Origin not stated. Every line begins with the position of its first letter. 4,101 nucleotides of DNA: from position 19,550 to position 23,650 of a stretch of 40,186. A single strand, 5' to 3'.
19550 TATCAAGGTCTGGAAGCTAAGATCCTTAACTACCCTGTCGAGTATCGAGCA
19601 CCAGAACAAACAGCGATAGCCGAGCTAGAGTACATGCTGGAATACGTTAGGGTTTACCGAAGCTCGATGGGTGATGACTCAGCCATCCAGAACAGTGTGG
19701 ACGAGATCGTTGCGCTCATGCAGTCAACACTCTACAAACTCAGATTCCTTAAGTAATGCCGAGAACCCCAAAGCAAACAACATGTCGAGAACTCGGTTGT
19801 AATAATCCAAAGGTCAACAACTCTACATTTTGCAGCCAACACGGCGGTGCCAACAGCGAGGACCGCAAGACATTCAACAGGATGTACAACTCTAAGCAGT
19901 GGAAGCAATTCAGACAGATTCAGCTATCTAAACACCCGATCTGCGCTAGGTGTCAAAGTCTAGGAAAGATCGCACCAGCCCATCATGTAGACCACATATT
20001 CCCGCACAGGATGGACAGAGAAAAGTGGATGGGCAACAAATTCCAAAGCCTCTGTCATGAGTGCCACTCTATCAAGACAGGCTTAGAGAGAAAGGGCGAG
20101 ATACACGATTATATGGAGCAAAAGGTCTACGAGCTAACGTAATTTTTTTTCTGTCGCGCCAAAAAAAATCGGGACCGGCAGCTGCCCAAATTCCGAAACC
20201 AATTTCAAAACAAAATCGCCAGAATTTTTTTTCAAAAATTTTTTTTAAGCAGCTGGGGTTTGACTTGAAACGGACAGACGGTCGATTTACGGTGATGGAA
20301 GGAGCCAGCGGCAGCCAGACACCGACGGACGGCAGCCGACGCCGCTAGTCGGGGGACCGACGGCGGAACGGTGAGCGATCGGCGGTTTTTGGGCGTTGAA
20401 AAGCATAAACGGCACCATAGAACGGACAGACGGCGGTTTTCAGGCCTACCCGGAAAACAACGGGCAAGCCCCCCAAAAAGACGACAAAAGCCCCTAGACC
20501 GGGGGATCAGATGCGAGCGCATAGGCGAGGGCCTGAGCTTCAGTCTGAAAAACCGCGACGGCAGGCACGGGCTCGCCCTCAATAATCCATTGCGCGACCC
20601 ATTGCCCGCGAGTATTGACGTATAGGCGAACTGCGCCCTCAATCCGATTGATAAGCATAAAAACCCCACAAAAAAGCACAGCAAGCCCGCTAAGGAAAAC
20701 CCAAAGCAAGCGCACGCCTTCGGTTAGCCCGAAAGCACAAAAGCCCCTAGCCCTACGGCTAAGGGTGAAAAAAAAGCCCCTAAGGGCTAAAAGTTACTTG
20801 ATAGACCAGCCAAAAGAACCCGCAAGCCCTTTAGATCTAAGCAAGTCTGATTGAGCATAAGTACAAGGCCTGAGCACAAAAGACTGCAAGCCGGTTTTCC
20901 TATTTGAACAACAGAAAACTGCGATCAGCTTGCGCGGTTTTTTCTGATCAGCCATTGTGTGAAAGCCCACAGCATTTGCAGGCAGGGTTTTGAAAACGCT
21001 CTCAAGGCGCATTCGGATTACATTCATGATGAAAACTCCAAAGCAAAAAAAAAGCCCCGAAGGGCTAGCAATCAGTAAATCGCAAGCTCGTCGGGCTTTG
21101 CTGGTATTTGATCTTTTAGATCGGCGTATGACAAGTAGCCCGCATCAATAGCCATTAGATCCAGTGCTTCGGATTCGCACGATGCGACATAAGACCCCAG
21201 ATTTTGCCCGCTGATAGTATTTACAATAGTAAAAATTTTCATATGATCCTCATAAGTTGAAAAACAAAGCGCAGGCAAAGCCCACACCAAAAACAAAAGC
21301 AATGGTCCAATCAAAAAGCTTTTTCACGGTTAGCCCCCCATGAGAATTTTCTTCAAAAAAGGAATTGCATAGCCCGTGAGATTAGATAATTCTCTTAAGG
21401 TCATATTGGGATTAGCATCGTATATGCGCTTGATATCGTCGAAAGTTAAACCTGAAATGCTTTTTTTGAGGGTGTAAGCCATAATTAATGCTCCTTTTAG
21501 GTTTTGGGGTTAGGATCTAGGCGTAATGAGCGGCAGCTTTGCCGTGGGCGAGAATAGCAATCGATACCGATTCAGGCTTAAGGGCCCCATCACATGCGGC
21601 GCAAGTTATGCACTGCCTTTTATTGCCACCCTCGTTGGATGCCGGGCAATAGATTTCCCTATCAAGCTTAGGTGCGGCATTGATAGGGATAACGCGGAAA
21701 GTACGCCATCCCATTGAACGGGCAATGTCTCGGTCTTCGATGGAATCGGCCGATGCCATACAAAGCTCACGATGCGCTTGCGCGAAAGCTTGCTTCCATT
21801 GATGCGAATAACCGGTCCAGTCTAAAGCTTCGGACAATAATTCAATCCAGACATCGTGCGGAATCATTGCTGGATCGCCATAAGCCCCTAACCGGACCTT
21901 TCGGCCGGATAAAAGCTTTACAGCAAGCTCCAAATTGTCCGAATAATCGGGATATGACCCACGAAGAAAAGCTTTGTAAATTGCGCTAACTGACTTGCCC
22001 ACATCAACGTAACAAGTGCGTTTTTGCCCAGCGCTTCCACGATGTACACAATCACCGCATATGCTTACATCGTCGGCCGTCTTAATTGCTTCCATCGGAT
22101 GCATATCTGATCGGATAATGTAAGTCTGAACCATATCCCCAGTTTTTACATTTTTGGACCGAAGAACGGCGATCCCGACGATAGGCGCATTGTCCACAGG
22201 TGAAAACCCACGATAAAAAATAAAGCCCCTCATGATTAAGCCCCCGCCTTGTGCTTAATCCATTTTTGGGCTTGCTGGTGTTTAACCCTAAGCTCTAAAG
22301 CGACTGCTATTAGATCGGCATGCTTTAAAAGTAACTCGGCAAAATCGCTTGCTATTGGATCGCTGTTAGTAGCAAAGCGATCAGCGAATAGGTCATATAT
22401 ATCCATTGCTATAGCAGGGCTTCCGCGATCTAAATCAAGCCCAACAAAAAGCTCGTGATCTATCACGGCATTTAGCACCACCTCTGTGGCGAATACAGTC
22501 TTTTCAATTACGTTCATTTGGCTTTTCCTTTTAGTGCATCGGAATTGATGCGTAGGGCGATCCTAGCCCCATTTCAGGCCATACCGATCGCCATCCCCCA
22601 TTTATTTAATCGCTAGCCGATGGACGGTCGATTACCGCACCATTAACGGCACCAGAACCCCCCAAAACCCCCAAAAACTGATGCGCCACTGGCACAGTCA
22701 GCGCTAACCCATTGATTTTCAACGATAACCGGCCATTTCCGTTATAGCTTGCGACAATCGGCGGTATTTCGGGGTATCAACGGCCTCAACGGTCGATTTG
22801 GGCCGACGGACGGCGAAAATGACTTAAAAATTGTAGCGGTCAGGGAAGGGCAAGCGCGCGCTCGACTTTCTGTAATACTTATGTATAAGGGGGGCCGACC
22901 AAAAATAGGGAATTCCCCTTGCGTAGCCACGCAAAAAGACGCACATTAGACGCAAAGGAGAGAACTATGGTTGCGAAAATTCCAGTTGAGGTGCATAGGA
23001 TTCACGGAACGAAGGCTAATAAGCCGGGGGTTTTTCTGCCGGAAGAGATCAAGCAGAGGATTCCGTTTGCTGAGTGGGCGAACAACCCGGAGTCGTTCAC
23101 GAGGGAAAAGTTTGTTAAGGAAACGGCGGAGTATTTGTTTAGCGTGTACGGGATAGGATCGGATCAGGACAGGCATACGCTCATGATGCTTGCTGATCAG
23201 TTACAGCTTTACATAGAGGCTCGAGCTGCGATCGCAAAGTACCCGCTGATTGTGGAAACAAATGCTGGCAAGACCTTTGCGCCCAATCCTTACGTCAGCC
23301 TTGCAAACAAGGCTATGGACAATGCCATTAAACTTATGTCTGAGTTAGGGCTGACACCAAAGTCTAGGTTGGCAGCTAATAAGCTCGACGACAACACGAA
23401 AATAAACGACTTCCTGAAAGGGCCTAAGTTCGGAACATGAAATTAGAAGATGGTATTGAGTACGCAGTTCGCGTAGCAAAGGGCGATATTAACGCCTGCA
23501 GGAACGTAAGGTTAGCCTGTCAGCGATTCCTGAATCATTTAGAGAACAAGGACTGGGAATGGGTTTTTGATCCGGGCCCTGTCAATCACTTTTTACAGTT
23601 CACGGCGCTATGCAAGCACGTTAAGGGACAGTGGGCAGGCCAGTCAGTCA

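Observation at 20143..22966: Repeat-flanked, opposite-strand gene cassette inserted between the HNH endonuclease and terS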

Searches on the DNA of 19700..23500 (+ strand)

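Call 7: search_dna_similar(query=window:19700-23500:+, collection=phages, mode=distant, max_rows=30)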
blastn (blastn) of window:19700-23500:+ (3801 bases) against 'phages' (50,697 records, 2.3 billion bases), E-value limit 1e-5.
No match.
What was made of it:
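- Tried and rejected: DNA search against GenBank phages found nothing (call 7).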

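Call 87: search_rna_families(source=window, start=20000, end=23000, threshold=evalue, max_evalue=1)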
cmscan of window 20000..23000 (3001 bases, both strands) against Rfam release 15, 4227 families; matches with E-value up to 1: 0.
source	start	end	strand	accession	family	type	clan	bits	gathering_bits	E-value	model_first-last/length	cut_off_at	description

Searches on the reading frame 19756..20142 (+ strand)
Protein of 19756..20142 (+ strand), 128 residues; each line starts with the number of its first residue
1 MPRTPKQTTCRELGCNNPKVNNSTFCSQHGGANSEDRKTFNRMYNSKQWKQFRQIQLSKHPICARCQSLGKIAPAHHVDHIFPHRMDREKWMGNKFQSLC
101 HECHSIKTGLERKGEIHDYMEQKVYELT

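Call 4: search_protein_families(library=pfam, proteins=[window:19756-20142:+], max_evalue=0.1)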
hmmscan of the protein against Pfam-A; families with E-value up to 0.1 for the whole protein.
window:19756-20142:+ (128 aa): 1 family
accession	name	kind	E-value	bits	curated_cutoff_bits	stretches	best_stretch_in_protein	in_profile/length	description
PF01844.29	HNH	-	1.1e-05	26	21.4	1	63-108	1-45/47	HNH endonuclease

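Call 5: search_protein_families(library=phrogs, proteins=[window:19756-20142:+], max_evalue=0.1)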
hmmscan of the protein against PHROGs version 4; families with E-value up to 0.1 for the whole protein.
window:19756-20142:+ (128 aa): 15 families
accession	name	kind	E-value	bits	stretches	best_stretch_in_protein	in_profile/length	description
phrog_144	-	DNA, RNA and nucleotide metabolism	7.7e-26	91.8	1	6-118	21-143/175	HNH endonuclease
phrog_2323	-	DNA, RNA and nucleotide metabolism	2.2e-21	76.9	1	32-114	7-91/113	HNH endonuclease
phrog_589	-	DNA, RNA and nucleotide metabolism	4.6e-19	69.9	1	17-118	54-149/179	HNH endonuclease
phrog_5956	-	DNA, RNA and nucleotide metabolism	3.3e-13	50.5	1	37-123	35-123/138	HNH endonuclease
phrog_4581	-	head and packaging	7e-11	43.1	1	34-120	38-124/395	terminase small subunit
phrog_119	-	DNA, RNA and nucleotide metabolism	3.5e-10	40.3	1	28-116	170-263/443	HNH endonuclease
phrog_25061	-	DNA, RNA and nucleotide metabolism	5.3e-09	37.8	1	40-118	118-196/219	HNH endonuclease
phrog_333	-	DNA, RNA and nucleotide metabolism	1.9e-06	29.1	1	41-113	12-84/138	HNH endonuclease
phrog_6050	-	DNA, RNA and nucleotide metabolism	0.00014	21.8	1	54-113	305-364/402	HNH endonuclease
phrog_1985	-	DNA, RNA and nucleotide metabolism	0.0048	17.9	1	95-114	110-129/184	HNH endonuclease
phrog_30443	-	DNA, RNA and nucleotide metabolism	0.0096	17.3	1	38-110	39-107/121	HNH endonuclease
phrog_7785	-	DNA, RNA and nucleotide metabolism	0.0097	16.9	1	8-113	19-117/147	HNH endonuclease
phrog_4234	-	DNA, RNA and nucleotide metabolism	0.018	15.8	1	46-114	13-89/130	HNH endonuclease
phrog_10899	-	head and packaging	0.021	14.7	1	12-42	98-129/443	terminase small subunit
phrog_3106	-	DNA, RNA and nucleotide metabolism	0.024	15.4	1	37-124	136-237/252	HNH endonuclease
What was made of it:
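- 19756..20142 (+): Terminase-associated HNH endonuclease gene. Its last ~30 nt belong to the variable segment. Pfam HNH and phrog_144 (calls 4, 5).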

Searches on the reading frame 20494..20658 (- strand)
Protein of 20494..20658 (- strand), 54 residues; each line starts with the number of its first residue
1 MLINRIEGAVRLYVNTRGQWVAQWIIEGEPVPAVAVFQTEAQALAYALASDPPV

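Call 98: search_protein_families(library=pfam, proteins=[window:20494-20658:-], max_evalue=0.01)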
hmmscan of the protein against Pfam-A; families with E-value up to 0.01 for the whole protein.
window:20494-20658:- (54 aa): 0 families

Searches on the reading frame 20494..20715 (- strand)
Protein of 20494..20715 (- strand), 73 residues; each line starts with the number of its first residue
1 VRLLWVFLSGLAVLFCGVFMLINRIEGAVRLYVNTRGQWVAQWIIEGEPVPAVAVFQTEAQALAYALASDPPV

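Call 4: search_protein_families(library=pfam, proteins=[window:20494-20715:-], max_evalue=0.1)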
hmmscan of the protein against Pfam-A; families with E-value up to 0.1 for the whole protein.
window:20494-20715:- (73 aa): 0 families

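Call 5: search_protein_families(library=phrogs, proteins=[window:20494-20715:-], max_evalue=0.1)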
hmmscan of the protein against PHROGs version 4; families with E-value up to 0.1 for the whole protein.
window:20494-20715:- (73 aa): 0 families

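Call 15: search_protein_families(library=ncbifam, proteins=[window:20494-20715:-], max_evalue=1)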
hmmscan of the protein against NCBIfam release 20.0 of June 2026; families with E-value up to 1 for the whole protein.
window:20494-20715:- (73 aa): 0 families

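Call 16: search_protein_families(library=padloc, proteins=[window:20494-20715:-], max_evalue=1)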
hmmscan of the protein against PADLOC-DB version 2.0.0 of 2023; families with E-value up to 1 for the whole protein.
window:20494-20715:- (73 aa): 0 families

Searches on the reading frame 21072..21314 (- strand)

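Call 4: search_protein_families(library=pfam, proteins=[window:21072-21314:-], max_evalue=0.1)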
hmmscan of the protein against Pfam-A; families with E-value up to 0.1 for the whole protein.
window:21072-21314:- (80 aa): 0 families

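Call 5: search_protein_families(library=phrogs, proteins=[window:21072-21314:-], max_evalue=0.1)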
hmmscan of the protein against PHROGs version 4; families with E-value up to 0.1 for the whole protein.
window:21072-21314:- (80 aa): 0 families

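Call 15: search_protein_families(library=ncbifam, proteins=[window:21072-21314:-], max_evalue=1)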
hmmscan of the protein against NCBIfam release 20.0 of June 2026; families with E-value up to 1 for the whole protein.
window:21072-21314:- (80 aa): 1 family
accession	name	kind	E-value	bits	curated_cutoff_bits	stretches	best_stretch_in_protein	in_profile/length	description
NF009783.0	PRK13278.2-4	equivalog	0.093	11.6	590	1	23-73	186-237/356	formate--phosphoribosylaminoimidazolecarboxamide ligase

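Call 16: search_protein_families(library=padloc, proteins=[window:21072-21314:-], max_evalue=1)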
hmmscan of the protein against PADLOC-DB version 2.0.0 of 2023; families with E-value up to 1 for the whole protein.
window:21072-21314:- (80 aa): 0 families

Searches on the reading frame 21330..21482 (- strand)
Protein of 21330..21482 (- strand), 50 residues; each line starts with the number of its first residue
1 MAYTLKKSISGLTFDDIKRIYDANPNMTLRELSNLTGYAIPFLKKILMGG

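Call 4: search_protein_families(library=pfam, proteins=[window:21330-21482:-], max_evalue=0.1)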
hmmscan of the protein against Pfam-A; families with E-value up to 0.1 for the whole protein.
window:21330-21482:- (50 aa): 0 families

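Call 5: search_protein_families(library=phrogs, proteins=[window:21330-21482:-], max_evalue=0.1)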
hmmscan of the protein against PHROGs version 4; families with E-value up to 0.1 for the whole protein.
window:21330-21482:- (50 aa): 0 families

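Call 15: search_protein_families(library=ncbifam, proteins=[window:21330-21482:-], max_evalue=1)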
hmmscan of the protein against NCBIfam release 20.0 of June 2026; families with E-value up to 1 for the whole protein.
window:21330-21482:- (50 aa): 0 families

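Call 16: search_protein_families(library=padloc, proteins=[window:21330-21482:-], max_evalue=1)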
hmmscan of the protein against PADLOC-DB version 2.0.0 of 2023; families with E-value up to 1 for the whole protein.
window:21330-21482:- (50 aa): 0 families

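Call 76: search_solved_structures(query=window:21330-21482:-, max_evalue=10)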
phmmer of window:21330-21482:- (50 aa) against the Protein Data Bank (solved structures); distinct sequences matched with E-value up to 10: 0.
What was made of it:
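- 21330..21482 (-): 50-aa basic protein. Helix-turn-helix by eye only. Variable cargo. No match in Pfam, PHROG or PDB (calls 4, 5, 76).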
